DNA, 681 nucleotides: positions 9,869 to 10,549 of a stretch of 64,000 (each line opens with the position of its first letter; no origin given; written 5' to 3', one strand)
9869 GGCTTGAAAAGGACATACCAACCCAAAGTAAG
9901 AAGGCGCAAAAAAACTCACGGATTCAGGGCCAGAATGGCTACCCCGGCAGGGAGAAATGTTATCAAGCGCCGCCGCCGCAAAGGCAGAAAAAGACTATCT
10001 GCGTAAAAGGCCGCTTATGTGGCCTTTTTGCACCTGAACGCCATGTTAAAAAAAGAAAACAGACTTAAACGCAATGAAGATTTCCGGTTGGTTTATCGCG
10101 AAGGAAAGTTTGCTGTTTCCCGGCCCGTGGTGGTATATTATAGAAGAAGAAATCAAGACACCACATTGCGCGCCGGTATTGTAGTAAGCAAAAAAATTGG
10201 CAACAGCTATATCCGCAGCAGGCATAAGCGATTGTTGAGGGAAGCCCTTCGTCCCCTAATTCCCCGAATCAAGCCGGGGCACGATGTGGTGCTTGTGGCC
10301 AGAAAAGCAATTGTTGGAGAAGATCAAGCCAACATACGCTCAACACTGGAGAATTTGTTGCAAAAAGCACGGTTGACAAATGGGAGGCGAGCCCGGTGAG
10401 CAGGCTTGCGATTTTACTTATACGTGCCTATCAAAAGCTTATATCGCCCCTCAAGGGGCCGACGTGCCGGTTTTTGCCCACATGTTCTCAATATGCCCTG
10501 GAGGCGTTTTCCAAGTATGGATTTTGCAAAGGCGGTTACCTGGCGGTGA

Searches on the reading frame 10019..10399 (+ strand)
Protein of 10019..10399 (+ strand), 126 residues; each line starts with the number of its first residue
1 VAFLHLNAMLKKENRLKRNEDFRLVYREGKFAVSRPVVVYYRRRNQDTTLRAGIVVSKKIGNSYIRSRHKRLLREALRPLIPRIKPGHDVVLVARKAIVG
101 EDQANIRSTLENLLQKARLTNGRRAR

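Call 75: search_protein_families(library=pfam, proteins=[window:10019-10399:+], max_evalue=1e-8)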
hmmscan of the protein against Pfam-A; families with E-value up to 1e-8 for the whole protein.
window:10019-10399:+ (126 aa): 1 family
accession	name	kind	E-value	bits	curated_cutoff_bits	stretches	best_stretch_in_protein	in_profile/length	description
PF00825.24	Ribonuclease_P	-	1.3e-27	96.5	22.3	1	10-117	1-108/109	Ribonuclease P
